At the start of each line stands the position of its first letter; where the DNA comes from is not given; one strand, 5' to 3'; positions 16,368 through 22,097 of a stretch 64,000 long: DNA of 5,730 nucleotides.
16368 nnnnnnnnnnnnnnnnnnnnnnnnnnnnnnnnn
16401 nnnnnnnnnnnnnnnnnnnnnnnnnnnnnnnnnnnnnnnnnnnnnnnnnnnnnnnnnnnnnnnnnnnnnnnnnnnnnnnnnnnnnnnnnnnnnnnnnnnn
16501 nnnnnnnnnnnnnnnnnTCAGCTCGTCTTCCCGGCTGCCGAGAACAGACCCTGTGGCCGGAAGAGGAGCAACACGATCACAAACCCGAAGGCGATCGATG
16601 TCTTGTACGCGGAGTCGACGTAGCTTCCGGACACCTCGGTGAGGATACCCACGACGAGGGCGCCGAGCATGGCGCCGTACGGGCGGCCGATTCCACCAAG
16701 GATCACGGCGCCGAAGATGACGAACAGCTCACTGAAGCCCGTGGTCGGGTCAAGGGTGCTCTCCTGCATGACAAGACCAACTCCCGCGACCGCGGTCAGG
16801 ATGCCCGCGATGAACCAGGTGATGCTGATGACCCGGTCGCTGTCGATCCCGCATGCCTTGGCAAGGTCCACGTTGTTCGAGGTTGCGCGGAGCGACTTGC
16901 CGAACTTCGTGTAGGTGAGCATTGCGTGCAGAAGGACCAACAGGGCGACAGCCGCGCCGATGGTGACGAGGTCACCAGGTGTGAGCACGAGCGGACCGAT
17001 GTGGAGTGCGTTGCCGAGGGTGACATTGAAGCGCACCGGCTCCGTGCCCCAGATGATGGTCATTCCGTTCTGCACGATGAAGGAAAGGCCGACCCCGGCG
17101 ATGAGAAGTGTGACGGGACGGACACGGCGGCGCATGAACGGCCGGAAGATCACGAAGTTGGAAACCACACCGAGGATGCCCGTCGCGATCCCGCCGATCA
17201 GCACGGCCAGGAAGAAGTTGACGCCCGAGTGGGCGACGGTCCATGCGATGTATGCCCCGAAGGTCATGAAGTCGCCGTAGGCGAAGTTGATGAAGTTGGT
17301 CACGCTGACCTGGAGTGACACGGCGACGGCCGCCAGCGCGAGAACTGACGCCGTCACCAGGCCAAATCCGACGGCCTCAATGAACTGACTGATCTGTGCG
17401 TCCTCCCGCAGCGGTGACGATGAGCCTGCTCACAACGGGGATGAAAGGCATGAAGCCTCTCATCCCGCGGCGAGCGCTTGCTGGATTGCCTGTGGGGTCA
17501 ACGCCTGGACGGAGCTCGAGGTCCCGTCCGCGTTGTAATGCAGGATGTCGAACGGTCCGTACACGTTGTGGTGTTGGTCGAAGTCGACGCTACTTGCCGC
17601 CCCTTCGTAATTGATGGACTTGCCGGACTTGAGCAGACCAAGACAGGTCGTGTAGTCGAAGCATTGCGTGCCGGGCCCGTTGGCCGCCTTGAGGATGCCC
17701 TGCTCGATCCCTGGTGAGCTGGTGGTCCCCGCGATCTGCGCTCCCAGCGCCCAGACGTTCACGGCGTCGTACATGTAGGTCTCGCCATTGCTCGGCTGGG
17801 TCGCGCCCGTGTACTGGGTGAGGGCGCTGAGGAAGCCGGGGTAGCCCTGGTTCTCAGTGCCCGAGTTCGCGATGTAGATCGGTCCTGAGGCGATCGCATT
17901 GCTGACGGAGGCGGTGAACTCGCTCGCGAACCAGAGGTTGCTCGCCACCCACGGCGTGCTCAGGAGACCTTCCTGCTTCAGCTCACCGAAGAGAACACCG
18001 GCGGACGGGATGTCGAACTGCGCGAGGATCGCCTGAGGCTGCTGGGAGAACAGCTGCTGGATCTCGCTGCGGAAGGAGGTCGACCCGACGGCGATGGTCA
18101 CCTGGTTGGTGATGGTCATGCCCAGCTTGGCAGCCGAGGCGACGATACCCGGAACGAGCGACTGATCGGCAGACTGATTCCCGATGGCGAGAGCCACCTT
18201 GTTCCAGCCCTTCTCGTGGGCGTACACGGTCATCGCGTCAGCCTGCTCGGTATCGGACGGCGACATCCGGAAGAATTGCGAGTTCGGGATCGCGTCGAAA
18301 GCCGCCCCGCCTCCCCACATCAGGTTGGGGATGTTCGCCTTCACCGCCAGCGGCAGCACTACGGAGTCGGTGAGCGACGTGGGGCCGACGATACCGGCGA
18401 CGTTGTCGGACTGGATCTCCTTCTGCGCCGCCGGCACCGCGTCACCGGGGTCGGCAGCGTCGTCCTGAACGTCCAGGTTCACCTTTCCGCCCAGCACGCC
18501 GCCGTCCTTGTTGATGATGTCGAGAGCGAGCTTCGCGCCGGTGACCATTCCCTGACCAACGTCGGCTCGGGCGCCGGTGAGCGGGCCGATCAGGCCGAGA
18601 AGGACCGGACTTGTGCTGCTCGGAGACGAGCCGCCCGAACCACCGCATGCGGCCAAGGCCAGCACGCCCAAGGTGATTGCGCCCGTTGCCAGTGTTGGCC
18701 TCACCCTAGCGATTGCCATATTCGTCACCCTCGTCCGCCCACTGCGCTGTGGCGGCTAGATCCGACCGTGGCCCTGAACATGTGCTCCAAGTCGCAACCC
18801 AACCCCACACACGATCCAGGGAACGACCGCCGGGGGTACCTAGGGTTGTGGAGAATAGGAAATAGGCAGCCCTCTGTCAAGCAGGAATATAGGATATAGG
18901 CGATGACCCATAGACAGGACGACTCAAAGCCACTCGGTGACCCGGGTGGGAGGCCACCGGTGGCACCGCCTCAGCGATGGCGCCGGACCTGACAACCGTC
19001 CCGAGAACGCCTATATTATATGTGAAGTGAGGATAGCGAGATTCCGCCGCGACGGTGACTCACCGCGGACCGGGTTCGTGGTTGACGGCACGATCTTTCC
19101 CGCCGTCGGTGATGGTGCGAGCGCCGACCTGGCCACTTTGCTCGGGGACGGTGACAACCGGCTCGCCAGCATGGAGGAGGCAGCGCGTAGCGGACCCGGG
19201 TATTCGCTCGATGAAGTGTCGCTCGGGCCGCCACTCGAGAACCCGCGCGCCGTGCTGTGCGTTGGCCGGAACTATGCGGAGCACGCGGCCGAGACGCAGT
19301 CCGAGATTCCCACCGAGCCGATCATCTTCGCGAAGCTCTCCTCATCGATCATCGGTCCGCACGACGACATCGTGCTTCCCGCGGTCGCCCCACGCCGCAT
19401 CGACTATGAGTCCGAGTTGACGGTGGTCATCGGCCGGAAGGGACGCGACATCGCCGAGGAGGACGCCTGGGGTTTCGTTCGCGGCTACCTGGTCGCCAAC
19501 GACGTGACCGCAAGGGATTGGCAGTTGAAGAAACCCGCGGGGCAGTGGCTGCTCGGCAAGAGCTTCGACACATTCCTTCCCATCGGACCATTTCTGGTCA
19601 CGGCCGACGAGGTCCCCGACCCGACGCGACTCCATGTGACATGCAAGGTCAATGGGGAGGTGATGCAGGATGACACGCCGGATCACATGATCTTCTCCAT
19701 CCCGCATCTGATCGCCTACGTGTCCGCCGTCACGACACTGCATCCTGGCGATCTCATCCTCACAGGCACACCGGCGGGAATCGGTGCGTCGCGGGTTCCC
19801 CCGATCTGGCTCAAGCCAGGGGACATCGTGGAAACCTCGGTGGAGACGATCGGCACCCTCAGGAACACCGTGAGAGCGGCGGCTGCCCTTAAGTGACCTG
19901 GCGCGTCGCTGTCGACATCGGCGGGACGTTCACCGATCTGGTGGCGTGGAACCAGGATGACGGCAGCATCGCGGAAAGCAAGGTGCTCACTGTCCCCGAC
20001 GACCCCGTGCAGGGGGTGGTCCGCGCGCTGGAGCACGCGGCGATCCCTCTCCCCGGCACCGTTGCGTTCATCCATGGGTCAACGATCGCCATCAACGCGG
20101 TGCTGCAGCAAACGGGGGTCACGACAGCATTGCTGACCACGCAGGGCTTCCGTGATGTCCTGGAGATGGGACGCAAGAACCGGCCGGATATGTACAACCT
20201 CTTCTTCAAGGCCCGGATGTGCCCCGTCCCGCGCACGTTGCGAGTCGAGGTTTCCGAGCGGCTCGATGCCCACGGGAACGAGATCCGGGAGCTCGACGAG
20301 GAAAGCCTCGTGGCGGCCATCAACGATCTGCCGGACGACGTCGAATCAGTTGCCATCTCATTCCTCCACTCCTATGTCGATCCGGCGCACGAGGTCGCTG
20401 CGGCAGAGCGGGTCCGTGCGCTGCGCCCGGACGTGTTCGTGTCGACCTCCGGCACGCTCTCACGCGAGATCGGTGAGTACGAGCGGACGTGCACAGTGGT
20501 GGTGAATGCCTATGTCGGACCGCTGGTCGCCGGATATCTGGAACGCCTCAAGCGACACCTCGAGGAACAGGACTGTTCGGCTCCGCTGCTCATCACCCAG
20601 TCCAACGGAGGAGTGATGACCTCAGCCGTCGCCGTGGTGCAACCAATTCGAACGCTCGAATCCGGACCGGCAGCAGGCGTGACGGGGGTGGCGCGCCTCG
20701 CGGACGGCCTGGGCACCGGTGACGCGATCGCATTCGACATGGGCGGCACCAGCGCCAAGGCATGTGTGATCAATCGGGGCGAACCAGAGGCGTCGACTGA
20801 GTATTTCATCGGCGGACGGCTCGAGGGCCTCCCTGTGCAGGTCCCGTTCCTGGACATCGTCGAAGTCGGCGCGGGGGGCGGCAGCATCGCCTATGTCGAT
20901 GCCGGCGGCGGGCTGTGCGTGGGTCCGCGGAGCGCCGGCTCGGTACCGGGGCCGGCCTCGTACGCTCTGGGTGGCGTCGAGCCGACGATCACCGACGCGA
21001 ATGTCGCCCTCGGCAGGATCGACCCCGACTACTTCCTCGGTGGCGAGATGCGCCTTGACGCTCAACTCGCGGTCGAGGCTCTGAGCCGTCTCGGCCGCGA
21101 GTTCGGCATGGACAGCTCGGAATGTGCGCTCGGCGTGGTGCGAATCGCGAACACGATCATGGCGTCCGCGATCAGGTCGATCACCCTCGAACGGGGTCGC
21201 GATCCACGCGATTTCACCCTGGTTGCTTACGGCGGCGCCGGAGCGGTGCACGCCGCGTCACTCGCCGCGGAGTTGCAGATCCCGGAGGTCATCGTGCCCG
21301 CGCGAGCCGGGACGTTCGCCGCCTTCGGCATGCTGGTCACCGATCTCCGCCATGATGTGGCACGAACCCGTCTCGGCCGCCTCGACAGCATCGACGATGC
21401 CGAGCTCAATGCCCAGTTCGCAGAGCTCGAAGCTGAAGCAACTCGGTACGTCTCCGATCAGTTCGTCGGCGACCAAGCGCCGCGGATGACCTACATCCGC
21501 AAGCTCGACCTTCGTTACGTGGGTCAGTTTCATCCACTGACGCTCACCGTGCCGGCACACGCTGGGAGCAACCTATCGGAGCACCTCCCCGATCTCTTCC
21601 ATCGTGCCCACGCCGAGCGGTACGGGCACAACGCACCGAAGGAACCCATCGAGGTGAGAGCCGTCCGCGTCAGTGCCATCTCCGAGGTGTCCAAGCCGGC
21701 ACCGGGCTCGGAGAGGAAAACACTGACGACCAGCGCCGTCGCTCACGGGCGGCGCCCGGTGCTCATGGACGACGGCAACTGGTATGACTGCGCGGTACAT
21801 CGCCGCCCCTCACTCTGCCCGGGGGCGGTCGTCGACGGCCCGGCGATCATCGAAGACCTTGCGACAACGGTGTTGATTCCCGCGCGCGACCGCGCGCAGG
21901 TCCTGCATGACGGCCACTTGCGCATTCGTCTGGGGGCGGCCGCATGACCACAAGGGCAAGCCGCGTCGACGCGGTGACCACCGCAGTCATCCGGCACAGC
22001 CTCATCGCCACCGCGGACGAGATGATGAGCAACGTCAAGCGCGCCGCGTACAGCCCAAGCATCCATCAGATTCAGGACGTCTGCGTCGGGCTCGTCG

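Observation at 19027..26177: Tightly coupled five-gene operon FAH - HyuA - HyuB - extended CitE-like lyase - family III CoA-transferase: candidate uncharacterised ATP-dependent catabolic route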

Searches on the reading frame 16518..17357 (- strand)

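Call 7: search_protein_families(library=pfam, proteins=[window:16518-17357:-])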
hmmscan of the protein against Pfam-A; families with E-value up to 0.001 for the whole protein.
window:16518-17357:- (279 aa): 1 family
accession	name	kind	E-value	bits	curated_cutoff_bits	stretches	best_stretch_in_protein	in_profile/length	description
PF02653.21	BPD_transp_2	-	3.9e-35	121.7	26.8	1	2-263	8-267/269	Branched-chain amino acid transport system / permease component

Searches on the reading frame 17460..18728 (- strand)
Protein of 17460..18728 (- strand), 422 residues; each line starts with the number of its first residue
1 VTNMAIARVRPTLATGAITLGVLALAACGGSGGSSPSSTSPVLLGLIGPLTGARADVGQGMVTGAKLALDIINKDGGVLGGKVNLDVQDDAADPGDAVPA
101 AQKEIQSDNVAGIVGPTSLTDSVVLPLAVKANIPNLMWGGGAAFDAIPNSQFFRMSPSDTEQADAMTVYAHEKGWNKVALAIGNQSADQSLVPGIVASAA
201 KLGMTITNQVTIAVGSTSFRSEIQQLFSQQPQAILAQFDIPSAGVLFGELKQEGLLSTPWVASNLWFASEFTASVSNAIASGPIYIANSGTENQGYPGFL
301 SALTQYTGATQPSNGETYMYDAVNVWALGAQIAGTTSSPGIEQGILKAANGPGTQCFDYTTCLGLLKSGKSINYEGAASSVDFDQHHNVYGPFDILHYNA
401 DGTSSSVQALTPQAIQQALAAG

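Call 7: search_protein_families(library=pfam, proteins=[window:17460-18728:-])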
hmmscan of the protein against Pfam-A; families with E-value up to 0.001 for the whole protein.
window:17460-18728:- (422 aa): 3 families
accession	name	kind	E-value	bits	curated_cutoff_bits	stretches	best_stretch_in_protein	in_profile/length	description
PF13458.12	Peripla_BP_6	-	1e-40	141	31.7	1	42-341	2-304/343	Periplasmic binding protein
PF01094.35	ANF_receptor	-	1.3e-30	107.1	25.4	1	65-399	6-351/353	Receptor family ligand binding region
PF13433.12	Peripla_BP_5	-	8.8e-09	35.4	27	1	49-343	8-304/363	Periplasmic binding protein domain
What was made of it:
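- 14012..18728 (-): Divergent Liv-type ABC importer: binding protein, two permeases and two ATPases. call 7.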

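Call 42: search_solved_structures(query=window:17460-18728:-, max_evalue=0.00001)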
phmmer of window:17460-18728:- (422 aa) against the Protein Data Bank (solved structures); distinct sequences matched with E-value up to 0.00001: 16.
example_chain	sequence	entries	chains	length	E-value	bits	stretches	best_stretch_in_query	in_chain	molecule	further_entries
4n0q_A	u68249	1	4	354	1.4e-13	54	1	41-339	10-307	Leu/Ile/Val-binding protein homolog 3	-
4zpj_A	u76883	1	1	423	1.5e-10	44.1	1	24-291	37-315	Extracellular ligand-binding receptor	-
8tg1_A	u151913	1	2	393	1.9e-09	40.4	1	37-336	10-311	Extracellular ligand-binding receptor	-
4obb_A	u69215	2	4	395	3.1e-09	39.7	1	40-254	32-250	Amino acid/amide ABC transporter substrate-binding protein, HAAT family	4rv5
4nqr_A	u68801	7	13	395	3.8e-09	39.4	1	40-252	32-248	Amino acid/amide ABC transporter substrate-binding protein, HAAT family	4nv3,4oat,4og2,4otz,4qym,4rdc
4gnr_A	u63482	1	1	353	7.1e-09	38.5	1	49-349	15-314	ABC transporter substrate-binding protein-branched chain amino acid transport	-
4ey3_A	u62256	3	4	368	1.9e-08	37.1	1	43-248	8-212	Twin-arginine translocation pathway signal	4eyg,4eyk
8wch_A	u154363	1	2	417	4.1e-08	36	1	40-265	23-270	Probable Leu/Ile/Val-binding protein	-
4evq_A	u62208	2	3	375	1.8e-07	33.9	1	41-240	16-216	Putative ABC transporter subunit, substrate-binding component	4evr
5x2m_B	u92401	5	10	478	2.8e-07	33.3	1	105-284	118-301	Taste receptor, type 1, member 3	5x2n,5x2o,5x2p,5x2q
4dqd_A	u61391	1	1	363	5.3e-07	32.4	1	77-258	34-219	Extracellular ligand-binding receptor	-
3sg0_A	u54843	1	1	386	6.1e-07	32.1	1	74-258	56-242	Extracellular ligand-binding receptor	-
3hut_A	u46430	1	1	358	6.9e-07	32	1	42-333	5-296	putative branched-chain amino acid ABC transporter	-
2liv_A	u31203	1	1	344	2.7e-06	30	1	44-117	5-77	LEUCINE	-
4mlc_A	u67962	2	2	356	3.2e-06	29.8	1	60-344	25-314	Extracellular ligand-binding receptor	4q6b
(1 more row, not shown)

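Call 57: search_protein_families(library=ncbifam, proteins=[window:17460-18728:-], max_evalue=1e-10)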
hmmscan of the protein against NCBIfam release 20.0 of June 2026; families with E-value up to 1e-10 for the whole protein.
window:17460-18728:- (422 aa): 1 family
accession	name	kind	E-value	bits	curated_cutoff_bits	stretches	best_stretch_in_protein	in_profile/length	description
NF011933.0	PRK15404.1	subfamily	5.6e-11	42.1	477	1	37-229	22-216/370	high-affinity branched-chain amino acid ABC transporter substrate-binding protein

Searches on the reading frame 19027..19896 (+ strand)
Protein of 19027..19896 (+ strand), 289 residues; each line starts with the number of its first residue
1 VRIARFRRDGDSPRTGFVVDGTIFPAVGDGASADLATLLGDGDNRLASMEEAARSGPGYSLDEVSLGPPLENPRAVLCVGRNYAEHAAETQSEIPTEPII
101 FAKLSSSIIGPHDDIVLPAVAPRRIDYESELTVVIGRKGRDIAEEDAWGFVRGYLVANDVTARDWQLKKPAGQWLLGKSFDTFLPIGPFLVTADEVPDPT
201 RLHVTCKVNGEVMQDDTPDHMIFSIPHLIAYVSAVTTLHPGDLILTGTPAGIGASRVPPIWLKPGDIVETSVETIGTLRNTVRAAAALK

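Call 5: search_protein_families(library=pfam, proteins=[window:19027-19896:+])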
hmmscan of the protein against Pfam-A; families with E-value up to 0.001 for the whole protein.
window:19027-19896:+ (289 aa): 2 families
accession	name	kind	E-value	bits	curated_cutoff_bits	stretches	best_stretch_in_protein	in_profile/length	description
PF01557.24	FAA_hydrolase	-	7.4e-75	251.7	23.9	1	76-283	2-214/214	Fumarylacetoacetate (FAA) hydrolase C-terminal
PF10370.14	Rv2993c-like_N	-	0.0008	20.7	21.3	0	1-69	1-50/50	Rv2993c-like, N-terminal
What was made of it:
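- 19027..19896 (+): FAH-family protein, 289 aa, of the FAHD1/HpcE-like subgroup with an Rv2993c-like N-terminal domain. Pfam 7e-75 (call 5).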

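Call 6: search_protein_families(library=ncbifam, proteins=[window:19027-19896:+])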
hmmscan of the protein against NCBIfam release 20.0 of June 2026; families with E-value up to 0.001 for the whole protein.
window:19027-19896:+ (289 aa): 7 families
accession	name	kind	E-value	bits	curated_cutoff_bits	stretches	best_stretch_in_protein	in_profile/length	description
NF053535.1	DhyDRhmHlse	equivalog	5.4e-65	219.5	500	1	60-284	57-280/284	2,4-didehydro-3-deoxy-L-rhamnonate hydrolase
TIGR02303.1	HpaG-C-term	equivalog_domain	1.9e-55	188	276.4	1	62-283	32-243/245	4-hydroxyphenylacetate degradation bifunctional isomerase/decarboxylase, C-terminal subunit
NF011750.0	PRK15203.1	equivalog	1.3e-41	142.8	811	1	74-283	223-423/429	4-hydroxyphenylacetate degradation bifunctional isomerase/decarboxylase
NF009399.0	PRK12764.1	equivalog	1.2e-39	136.7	444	1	70-275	18-212/501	fumarylacetoacetate hydrolase family protein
NF007967.0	PRK10691.1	equivalog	7.2e-36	123.6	201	1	75-254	18-198/219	fumarylacetoacetate hydrolase family protein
TIGR02305.1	HpaG-N-term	equivalog_domain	1.9e-27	96.1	228.65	1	93-282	28-205/205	4-hydroxyphenylacetate degradation bifunctional isomerase/decarboxylase, N-terminal subunit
TIGR01266.1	fum_ac_acetase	equivalog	0.00053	19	375.3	0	121-195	193-269/420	fumarylacetoacetase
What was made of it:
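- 19027..19896 (+): Best NCBIfam score is 219 bits against a cut-off of 500 (call 6).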

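Call 11: search_solved_structures(query=window:19027-19896:+, max_evalue=1e-20)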
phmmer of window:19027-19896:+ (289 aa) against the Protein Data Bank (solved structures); distinct sequences matched with E-value up to 1e-20: 24.
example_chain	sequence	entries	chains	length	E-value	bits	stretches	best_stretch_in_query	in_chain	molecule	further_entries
8gsr_A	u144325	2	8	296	8.8e-56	192.5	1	64-282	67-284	L-2,4-diketo-3-deoxyrhamnonate hydrolase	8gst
8sky_A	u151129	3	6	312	2.7e-55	190.9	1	58-282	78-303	Fumarylacetoacetate hydrolase family protein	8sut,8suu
6v77_A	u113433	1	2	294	3.2e-55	190.7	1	57-279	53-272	Putative HpcE protein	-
1gtt_A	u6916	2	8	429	1.3e-51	178.9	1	68-283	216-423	4-HYDROXYPHENYLACETATE DEGRADATION BIFUNCTIONAL ISOMERASE/DECARBOXYLASE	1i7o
6iym_A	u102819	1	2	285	2.6e-51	177.9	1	62-284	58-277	5-oxopent-3-ene-1,2,5-tricarboxylate decarboxylase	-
4pfz_A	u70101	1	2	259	1.4e-44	155.7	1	56-282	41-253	5-carboxymethyl-2-hydroxymuconate delta-isomerase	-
3qdf_A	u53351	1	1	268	3.7e-44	154.4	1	56-282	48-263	2-hydroxyhepta-2,4-diene-1,7-dioate isomerase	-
6j57_A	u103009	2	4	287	2.4e-43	151.7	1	49-281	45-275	Predicted 2-keto-4-pentenoate hydratase/2-oxohepta-3-ene-1,7-dioic acid hydratase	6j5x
6sbi_A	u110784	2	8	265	4.3e-43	150.9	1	74-278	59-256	Acylpyruvase FAHD1, mitochondrial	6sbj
1saw_A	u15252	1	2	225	2e-42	148.7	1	74-254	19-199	hypothetical protein FLJ36880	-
6fog_A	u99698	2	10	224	2.1e-42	148.7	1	74-254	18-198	Acylpyruvase FAHD1, mitochondrial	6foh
3rr6_A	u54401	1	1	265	4.1e-42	147.7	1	58-283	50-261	Putative uncharacterized protein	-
3r6o_A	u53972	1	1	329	6.7e-41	143.7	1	46-282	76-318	2-hydroxyhepta-2,4-diene-1, 7-dioateisomerase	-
1wzo_A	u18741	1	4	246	3.2e-40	141.4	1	72-282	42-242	HpcE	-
2dfu_A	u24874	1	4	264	1.3e-37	132.9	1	55-280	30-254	probable 2-hydroxyhepta-2,4-diene-1,7-dioate isomerase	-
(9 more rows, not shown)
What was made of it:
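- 19027..19896 (+): Best PDB match is L-2,4-diketo-3-deoxyrhamnonate hydrolase 8gsr, 9e-56 (call 11).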

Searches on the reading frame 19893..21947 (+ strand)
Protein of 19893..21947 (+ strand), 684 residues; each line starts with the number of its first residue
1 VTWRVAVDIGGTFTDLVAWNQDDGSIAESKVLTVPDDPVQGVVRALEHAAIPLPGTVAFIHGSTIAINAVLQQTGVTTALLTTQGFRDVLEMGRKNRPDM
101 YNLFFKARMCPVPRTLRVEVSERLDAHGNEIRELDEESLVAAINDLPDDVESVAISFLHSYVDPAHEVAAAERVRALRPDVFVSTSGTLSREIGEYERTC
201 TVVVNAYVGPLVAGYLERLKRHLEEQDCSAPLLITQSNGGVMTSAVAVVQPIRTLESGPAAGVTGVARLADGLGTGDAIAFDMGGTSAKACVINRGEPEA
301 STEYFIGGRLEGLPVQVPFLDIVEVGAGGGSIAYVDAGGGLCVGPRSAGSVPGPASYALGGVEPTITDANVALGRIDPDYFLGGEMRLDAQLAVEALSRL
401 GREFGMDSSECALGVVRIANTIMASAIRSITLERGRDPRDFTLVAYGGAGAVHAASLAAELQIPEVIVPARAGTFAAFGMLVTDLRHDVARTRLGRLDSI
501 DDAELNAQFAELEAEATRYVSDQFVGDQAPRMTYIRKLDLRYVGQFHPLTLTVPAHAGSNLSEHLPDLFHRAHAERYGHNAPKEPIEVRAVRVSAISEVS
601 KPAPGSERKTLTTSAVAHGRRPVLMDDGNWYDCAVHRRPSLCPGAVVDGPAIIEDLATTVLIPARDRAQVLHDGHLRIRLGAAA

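Call 5: search_protein_families(library=pfam, proteins=[window:19893-21947:+])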
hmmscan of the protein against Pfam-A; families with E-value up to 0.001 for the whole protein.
window:19893-21947:+ (684 aa): 3 families
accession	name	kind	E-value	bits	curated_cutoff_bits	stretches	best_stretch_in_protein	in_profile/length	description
PF01968.24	Hydantoinase_A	-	8.3e-93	311.2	22.9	1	198-488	1-290/291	Hydantoinase/oxoprolinase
PF05378.19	Hydant_A_N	-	2.1e-50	171.3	25.2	1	4-175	1-173/176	Hydantoinase/oxoprolinase N-terminal region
PF19278.4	Hydant_A_C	-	5.9e-11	42.6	21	1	503-669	12-181/193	Hydantoinase/oxoprolinase C-terminal domain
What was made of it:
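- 19893..21947 (+): HyuA, 684 aa: the ATP-binding (ASKHA-type) subunit of a hydantoinase/oxoprolinase/caprolactamase-family enzyme. Pfam (call 5).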

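Call 6: search_protein_families(library=ncbifam, proteins=[window:19893-21947:+])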
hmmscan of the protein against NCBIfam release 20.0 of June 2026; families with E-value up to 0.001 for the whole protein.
window:19893-21947:+ (684 aa): 3 families
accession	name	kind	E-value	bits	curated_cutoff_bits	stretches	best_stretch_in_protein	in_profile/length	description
NF050156.1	CapLactmsAlpCapA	equivalog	4.5e-145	484.6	1000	1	3-673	1-680/689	caprolactamase subunit alpha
NF042975.2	AcphenoCarb_ApcC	equivalog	2.2e-78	264.2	1500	1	5-670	11-701/733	acetophenone carboxylase subunit gamma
NF042960.1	AcphenoCarb_ApcA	equivalog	1.5e-54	185.4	1250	1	5-671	4-648/658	acetophenone carboxylase subunit alpha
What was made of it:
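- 19893..21947 (+): The CapA model scores 485 bits against a cut-off of 1000 (call 6).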
